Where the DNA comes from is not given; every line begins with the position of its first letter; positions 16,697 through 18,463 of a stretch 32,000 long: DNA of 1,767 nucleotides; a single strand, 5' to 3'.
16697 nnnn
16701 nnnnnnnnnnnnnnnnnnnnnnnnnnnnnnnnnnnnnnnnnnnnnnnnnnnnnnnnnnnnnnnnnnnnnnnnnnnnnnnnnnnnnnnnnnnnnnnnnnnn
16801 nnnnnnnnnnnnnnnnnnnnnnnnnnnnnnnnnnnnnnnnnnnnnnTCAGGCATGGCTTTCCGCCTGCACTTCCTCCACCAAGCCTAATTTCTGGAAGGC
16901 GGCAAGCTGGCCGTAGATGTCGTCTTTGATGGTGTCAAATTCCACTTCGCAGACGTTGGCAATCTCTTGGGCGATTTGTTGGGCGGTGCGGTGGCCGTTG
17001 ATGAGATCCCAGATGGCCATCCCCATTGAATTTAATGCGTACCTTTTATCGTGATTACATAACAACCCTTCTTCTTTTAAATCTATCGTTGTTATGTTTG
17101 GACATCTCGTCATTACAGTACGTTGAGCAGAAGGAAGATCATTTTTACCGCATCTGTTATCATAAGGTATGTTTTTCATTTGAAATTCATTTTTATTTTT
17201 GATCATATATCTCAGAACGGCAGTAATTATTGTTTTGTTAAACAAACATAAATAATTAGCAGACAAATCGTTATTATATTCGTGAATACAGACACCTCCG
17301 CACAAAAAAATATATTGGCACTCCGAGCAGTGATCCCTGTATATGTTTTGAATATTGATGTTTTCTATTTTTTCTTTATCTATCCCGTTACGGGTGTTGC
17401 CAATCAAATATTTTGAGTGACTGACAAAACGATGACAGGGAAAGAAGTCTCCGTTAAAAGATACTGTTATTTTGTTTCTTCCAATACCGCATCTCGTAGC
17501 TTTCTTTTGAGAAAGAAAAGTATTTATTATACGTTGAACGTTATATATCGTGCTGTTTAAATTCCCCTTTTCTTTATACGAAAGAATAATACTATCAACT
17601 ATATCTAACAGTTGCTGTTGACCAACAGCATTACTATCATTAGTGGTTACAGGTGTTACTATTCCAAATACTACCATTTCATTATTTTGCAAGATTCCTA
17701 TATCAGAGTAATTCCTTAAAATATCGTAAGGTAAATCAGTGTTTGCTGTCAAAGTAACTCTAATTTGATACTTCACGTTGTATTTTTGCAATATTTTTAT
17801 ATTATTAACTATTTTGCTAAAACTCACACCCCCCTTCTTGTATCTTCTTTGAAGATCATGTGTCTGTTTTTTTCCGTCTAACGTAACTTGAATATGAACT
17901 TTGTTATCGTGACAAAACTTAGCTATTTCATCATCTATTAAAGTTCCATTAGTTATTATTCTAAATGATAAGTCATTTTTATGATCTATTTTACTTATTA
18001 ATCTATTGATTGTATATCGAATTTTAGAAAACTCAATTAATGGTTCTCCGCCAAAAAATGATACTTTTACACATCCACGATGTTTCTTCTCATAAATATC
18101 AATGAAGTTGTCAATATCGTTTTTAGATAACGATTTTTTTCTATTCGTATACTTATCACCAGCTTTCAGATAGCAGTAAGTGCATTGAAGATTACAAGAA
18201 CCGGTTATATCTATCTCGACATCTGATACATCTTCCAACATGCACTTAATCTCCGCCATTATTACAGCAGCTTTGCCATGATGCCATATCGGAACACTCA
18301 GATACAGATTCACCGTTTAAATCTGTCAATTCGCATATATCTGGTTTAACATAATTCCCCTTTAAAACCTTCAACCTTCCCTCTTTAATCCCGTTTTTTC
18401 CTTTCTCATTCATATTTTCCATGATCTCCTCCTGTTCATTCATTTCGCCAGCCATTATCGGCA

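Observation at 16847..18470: Abrupt GC break inside a single ORF: low-GC radical-SAM plus precursor fused in frame to a high-GC PqqD C-terminus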

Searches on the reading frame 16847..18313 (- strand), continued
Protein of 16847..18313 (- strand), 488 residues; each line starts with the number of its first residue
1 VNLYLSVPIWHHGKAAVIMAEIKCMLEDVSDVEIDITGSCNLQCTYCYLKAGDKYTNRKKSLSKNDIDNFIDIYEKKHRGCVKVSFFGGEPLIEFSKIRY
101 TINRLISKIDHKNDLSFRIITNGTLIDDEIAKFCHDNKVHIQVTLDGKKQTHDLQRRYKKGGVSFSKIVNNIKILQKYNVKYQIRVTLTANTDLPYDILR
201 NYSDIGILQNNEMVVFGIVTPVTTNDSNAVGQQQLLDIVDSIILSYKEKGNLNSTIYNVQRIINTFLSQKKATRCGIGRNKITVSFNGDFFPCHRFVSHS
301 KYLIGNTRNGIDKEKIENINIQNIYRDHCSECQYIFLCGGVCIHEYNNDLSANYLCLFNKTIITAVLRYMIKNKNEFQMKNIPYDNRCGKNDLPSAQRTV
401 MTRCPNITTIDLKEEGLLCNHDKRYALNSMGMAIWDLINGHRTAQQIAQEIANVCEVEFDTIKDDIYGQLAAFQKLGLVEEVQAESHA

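Call 49: search_protein_representatives(protein=window:16850-18259:-)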
Query: 470 residues. Proteins with E-value up to 0.001 (for the whole library): 33027; up to 1e-10: 11870; up to 1e-30: 134. The best 150 are listed.
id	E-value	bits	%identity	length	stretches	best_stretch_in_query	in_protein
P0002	5.1e-125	434.5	72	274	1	200-470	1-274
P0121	7.4e-85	302.1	100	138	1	7-143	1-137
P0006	1.2e-80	288.3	39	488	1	9-470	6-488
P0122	1.1e-79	285.1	38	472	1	8-465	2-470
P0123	3.1e-78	280.3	39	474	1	13-465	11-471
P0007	1.4e-76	274.9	39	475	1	8-463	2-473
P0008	1.9e-71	257.9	35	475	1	8-463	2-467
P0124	1.6e-69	251.6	37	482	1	9-465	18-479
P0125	5.3e-68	246.5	35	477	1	7-464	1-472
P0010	1.5e-66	241.8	35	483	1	13-460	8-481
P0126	5.9e-62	226.6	36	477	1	7-463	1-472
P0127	1.5e-60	222.0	35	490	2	66-355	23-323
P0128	2.1e-60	221.5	32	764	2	16-325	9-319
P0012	6.9e-60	219.8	37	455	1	49-470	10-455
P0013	9.5e-60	219.4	35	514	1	14-466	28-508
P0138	8.1e-46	173.4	30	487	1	7-465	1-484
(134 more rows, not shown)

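Call 52: find_encoding_contigs(protein=P0138, flank=6000, max_places=2)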
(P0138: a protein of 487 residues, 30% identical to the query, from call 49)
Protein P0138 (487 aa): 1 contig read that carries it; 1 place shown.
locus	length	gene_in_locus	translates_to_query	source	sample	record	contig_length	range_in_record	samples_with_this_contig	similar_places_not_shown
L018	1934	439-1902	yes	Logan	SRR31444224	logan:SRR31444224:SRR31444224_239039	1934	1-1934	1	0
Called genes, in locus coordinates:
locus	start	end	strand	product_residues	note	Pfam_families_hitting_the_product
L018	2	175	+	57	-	?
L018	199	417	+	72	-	-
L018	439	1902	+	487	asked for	PF04055:Radical_SAM, PF13353:Fer4_12, PF05402:PqqD (weak)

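Call 56: search_dna_similar(query=window:16850-18259:-, collection=plasmids, mode=protein, max_rows=8)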
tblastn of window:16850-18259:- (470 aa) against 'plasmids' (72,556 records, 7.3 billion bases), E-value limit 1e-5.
Records with a match: 326; places in all: 355; records where one place covers at least 80% of the query: 0.
Best place of each record, by identity: <60% 326.
By first word of the organism name: Bacillus 59; Clostridium 40; Ralstonia 16; Enterococcus 15; Leisingera 14; Escherichia 13; Paracoccus 11; Rhizobium 10; Bradyrhizobium 9; Pantoea 7; and 74 more.
By predicted mobility (MOB-suite, as given by PLSDB): non-mobilizable 216; conjugative 66; mobilizable 44.
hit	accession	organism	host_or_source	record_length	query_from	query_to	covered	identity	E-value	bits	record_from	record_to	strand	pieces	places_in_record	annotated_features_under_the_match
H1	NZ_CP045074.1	Paracoccus kondratievae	genome assembly,the fermentation ...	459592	11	385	80%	26.0%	1e-19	100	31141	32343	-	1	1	peaB: quinohemoprotein amine dehydrogenase maturation protein | qhpC: quinohemoprotein amine dehydrogenase subunit gamma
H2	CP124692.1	Paraclostridium bifermentans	Whole organism,peat soil sample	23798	10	358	74%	27.7%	7e-28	125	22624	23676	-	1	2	none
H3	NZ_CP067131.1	Paracoccus seriniphilus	cell culture,washing water of Bugula ...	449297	11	376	78%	26.1%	8e-20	100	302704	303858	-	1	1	peaB: quinohemoprotein amine dehydrogenase maturation protein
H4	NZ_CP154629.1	Acetoanaerobium noterae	cell culture,Sludge of a digestion ...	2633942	16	336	68%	29.1%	3e-24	114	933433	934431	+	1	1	none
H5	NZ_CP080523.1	Mesorhizobium sp. AR10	Astragalus sp.,Cell culture,root nodule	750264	11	327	67%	28.7%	2e-23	111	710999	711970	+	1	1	radical SAM protein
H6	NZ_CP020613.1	Paracoccus contaminans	isolate,water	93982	8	327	68%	28.1%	6e-22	107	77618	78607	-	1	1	peaB: quinohemoprotein amine dehydrogenase maturation protein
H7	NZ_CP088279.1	Bradyrhizobium barranii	Glycine max cv. AC Glengarry,cell ...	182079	14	378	78%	24.6%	7e-21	103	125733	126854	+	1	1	radical SAM protein | tryptophan 7-halogenase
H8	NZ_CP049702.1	Bradyrhizobium barranii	Glycine max cv. AC Glengarry,cell ...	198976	14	378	78%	24.6%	7e-21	103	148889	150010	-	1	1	radical SAM protein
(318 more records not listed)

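Call 57: search_dna_similar(query=window:16850-18259:-, collection=phages, mode=protein, max_rows=8)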
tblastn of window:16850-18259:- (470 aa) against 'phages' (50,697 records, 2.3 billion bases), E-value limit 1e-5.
Records with a match: 70; places in all: 81; records where one place covers at least 80% of the query: 0.
Best place of each record, by identity: <60% 70.
By first word of the organism name: Bacteriophage 37; Campylobacter 17; Salmonella 6; Erwinia 5; Ralstonia 2; Phage 1; Leptospira 1; Enterococcus 1.
By host as written in the record: - 47; Campylobacter jejuni 5; Homo sapiens 4; Campylobacter sp. 4; Erwinia amylovora ATCC 29780 3; Salmonella enterica subsp. enterica serovar Kentucky 2; Erwinia amylovora 2; Campylobacter jejuni RM1221 1; and 2 more.
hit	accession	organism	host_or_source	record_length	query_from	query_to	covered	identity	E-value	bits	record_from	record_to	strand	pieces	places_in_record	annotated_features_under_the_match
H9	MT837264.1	Bacteriophage sp.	human fecal samples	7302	16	336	68%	28.2%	6e-27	120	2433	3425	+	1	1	record has no annotation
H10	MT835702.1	Bacteriophage sp.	human fecal samples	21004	16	336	68%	27.5%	3e-27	121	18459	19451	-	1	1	record has no annotation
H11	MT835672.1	Bacteriophage sp.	human fecal samples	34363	22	365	73%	25.5%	7e-22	105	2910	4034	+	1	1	record has no annotation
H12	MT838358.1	Bacteriophage sp.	human fecal samples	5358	14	359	74%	24.9%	4e-15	84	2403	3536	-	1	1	record has no annotation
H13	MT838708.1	Bacteriophage sp.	human fecal samples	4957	36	368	71%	25.6%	7e-12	74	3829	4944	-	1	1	record has no annotation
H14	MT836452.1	Bacteriophage sp.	human fecal samples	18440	16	324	66%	27.6%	4e-25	115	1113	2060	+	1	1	record has no annotation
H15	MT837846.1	Bacteriophage sp.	human fecal samples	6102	16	324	66%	27.5%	3e-25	115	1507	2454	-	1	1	record has no annotation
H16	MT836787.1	Bacteriophage sp.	human fecal samples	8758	18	358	73%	24.9%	1e-17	92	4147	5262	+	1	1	record has no annotation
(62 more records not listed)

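Call 60: predict_structure(alignment_id=A3)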
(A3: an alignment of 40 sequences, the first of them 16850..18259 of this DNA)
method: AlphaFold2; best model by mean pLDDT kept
length: 470 residues; sequences in the alignment: 40
mean_pLDDT: 82.0   pTM: 0.83
mean pLDDT of the five models: 82.0, 81.5, 80.3, 78.7, 77.0
residues with pLDDT >= 90: 165; 70-90: 216; 50-70: 67; < 50: 22
segments of 3 or more residues with pLDDT < 50: 1-6, 365-373, 468-470
pLDDT, mean of each block of 10 residues (from residue 1): 52 92 87 54 89 80 88 96 94 85 97 98 95 94 94 97 92 91 90 64 67 86 89 66 87 73 91 90 92 85 63 84 75 79 92 83 47 52 81 87 80 84 82 88 84 80 58
secondary structure, 60 per line:
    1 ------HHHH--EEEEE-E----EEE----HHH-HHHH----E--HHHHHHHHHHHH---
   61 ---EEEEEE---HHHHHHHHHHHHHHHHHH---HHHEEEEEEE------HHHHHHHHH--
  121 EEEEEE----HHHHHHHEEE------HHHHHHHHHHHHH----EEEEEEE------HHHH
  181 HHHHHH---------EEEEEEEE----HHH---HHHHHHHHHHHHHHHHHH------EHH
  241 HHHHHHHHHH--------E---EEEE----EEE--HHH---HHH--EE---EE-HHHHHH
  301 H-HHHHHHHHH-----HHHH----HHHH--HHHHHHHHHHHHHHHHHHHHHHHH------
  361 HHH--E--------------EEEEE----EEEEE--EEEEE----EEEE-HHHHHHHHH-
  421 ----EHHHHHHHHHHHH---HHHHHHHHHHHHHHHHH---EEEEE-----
elements in order: H7-10 E13-17 E24-26 H35-38 H46-57 E64-69 H73-90 E97-103 H110-118 E121-126 H131-137 E138-140 H147-159 E164-170 H177-186 E196-203 H214-231 H239-250 E263-266 E271-273 H295-301 H303-311 H317-320 H325-328 H331-354 E381-385 E390-394 E397-401 E406-409 H411-419 H426-437 H441-457 E461-465
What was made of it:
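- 17021..18259 (-): Variable, AT-rich part of the maturase ORF. Contains the radical-SAM core (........), the SPASM Cys-rich region and the beta-strands of the C-terminal PqqD/RRE domain (aa 1-413 of the 470-aa protein). AF2 strands at 381-409 (call 60).
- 16847..17020 (-): Constant, host-like 3' end of the same ORF. Encodes RRE helices alpha1-alpha3 plus a terminal strand (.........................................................), then the stop codon. AF2 helices at 411-419, 426-437, 441-457 (call 60).
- On PqqD-family RiPP recognition element: The AF2 model has strands at 381-409 and helices at 411-419, 426-437 and 441-457, with pLDDT ~80-88 (call 60).
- The junction maps to the beta3/alpha1 boundary of the RRE (call 60).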

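Call 62: search_solved_structures(query=window:16850-18259:-, max_evalue=0.001)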
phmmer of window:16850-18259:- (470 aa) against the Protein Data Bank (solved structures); distinct sequences matched with E-value up to 0.001: 7.
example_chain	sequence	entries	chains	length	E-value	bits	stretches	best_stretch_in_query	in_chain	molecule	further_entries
5wgg_A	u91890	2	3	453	1.1e-31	113.6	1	16-330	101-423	Radical SAM domain protein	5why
4k36_A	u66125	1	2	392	3.6e-20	75.6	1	19-348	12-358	Anaerobic sulfatase-maturating enzyme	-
4k37_A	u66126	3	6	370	4.1e-20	75.5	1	19-344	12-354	Anaerobic sulfatase-maturating enzyme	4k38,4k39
9gm3_A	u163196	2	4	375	6.9e-11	45.1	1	16-169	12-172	ChlB radical SAM domain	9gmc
6efn_A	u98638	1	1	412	1.7e-10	43.8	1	16-188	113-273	Sporulation killing factor maturation protein SkfB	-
1tv7_A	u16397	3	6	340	0.00023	23.5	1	10-156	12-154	Molybdenum cofactor biosynthesis protein A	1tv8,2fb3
2fb2_A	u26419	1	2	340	0.00028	23.3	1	10-156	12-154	Molybdenum cofactor biosynthesis protein A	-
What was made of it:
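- On PapB ranthipeptide / SCIFF (CteB) maturase equivalogs: The alignment to CteB starts at CteB residue 101 and query residue 16 (call 62).
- Closest known: CteB / PapB-type radical-SAM/SPASM thioether-forming RiPP maturases. Same: Best solved sequence relative is CteB (E 1.1e-31, call 62).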

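Call 65: fold_search(model_id=the predicted structure, library=pdb)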
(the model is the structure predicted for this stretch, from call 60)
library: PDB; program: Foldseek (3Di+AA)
matches with E <= 10: 1790; with E <= 0.001: 108
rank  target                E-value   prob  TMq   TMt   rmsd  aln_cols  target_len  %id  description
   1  4k38_A                3.0e-20  1.00  0.62  0.77   4.1       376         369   22  Native anSMEcpe with bound AdoMet and Kp18Cys peptide (released 2013-05-08)
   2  4k37_A                3.4e-20  1.00  0.59  0.75   4.3       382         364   21  Native anSMEcpe with bound AdoMet (released 2013-05-08)
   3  4k39_A                7.1e-20  1.00  0.60  0.77   3.9       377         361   22  Native anSMEcpe with bound AdoMet and Cp18Cys peptide (released 2013-05-08)
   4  4k36_A                1.3e-19  1.00  0.62  0.75   4.0       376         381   22  His6 tagged anSMEcpe with bound AdoMet (released 2013-05-08)
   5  4k37_B                2.0e-19  1.00  0.62  0.78   3.9       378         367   20  Native anSMEcpe with bound AdoMet (released 2013-05-08)
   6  4k38_B                4.7e-19  1.00  0.60  0.77   4.1       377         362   21  Native anSMEcpe with bound AdoMet and Kp18Cys peptide (released 2013-05-08)
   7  4k39_B                1.0e-18  1.00  0.61  0.77   4.2       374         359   21  Native anSMEcpe with bound AdoMet and Cp18Cys peptide (released 2013-05-08)
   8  5why_B                1.3e-18  1.00  0.60  0.66   3.4       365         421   22  Structural Insights into Thioether Bond Formation in the Biosynthesis of Sactipeptides (released 2017-07-26)
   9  5wgg_A                1.5e-18  1.00  0.62  0.66   4.8       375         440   20  Structural Insights into Thioether Bond Formation in the Biosynthesis of Sactipeptides (released 2017-07-26)
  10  4k36_B                3.5e-18  1.00  0.58  0.74   4.5       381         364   22  His6 tagged anSMEcpe with bound AdoMet (released 2013-05-08)
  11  5why_A                1.0e-17  1.00  0.59  0.66   3.5       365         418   20  Structural Insights into Thioether Bond Formation in the Biosynthesis of Sactipeptides (released 2017-07-26)
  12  9gm3_A                6.0e-16  1.00  0.62  0.77   3.8       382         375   17  Crystal structure of the complex formed between the radical SAM protein ChlB and the leader region of its precursor su (released 2025-06-25)
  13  9gm3_C                9.5e-16  1.00  0.61  0.76   3.8       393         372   16  Crystal structure of the complex formed between the radical SAM protein ChlB and the leader region of its precursor su (released 2025-06-25)
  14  9gmc_A                1.5e-15  1.00  0.63  0.78   3.7       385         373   16  Crystal structure of the complex formed between the radical SAM protein ChlB and the R3A mutant of ChlA (released 2025-06-25)
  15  9gmc_C                2.7e-15  1.00  0.61  0.76   3.9       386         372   16  Crystal structure of the complex formed between the radical SAM protein ChlB and the R3A mutant of ChlA (released 2025-06-25)
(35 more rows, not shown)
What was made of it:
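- Closest known: CteB / PapB-type radical-SAM/SPASM thioether-forming RiPP maturases. Same: Fold matches are anSME, CteB, ChlB, TigE and SuiB (call 65).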

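Call 78: search_protein_families(library=padloc, proteins=[window:16850-18259:-], max_evalue=0.001)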
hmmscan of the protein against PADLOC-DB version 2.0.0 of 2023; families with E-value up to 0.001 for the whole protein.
window:16850-18259:- (470 aa): 2 families
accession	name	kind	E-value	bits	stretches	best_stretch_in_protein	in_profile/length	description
PDLC02903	pVip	-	7.5e-16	56.4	1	15-171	3-146/257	Viperins not associated with kinases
PDLC02904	pVip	-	4e-12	44.2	1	18-168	9-147/262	Viperins associated with kinases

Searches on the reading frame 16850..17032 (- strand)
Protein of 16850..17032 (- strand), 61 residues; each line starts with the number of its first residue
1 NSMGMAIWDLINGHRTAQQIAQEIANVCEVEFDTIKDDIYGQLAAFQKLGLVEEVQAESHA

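Call 22: find_related_loci(query=A2, collection=genome_contigs, flank=10000)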
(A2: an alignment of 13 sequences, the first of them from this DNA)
Query A2 (61 aa) in genome_contigs; peptide patterns used: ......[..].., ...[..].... (x = any residue, [..] = any of these).
172 stretches matched a pattern; 1 encode a relative of the query (tblastn E <= 1e-3); 1 distinct loci.
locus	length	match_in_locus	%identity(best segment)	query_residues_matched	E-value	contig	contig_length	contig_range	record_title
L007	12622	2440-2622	82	1-61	6e-32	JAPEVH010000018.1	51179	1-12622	MAG: Candidatus Electronema sp. isolate KV k127_14688565, whole genome shotgun sequence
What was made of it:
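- Tried and rejected: The second scan, with the constant 61-aa alignment, found only one GTDB representative (L007, call 22).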

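Call 23: find_related_loci(query=A2, collection=metagenome_contigs, flank=10000)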
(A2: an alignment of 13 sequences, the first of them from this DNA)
Query A2 (61 aa) in metagenome_contigs; peptide patterns used: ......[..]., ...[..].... (x = any residue, [..] = any of these).
600 stretches matched a pattern (row limit reached: there are more); 4 encode a relative of the query (tblastn E <= 1e-3); 4 distinct loci.
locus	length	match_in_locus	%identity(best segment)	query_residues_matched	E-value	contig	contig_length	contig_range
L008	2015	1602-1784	80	1-61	2e-32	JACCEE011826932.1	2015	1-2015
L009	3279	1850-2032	80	1-61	2e-32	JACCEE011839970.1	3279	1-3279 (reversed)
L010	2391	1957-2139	82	1-61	4e-31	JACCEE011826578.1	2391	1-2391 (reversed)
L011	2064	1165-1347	77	1-61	3e-30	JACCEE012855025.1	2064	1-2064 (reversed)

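Call 73: find_related_loci(query=A2, collection=viral_contigs, flank=6000)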
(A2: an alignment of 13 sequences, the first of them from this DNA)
Query A2 (61 aa) in viral_contigs; peptide patterns used: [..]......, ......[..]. (x = any residue, [..] = any of these).
104 stretches matched a pattern, but none encodes a relative of the query by tblastn (E <= 1e-3).
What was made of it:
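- Tried and rejected: No relatives beyond generic rSAM hits on plasmids or phages, or in IMG/VR (calls 56, 57, 73).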
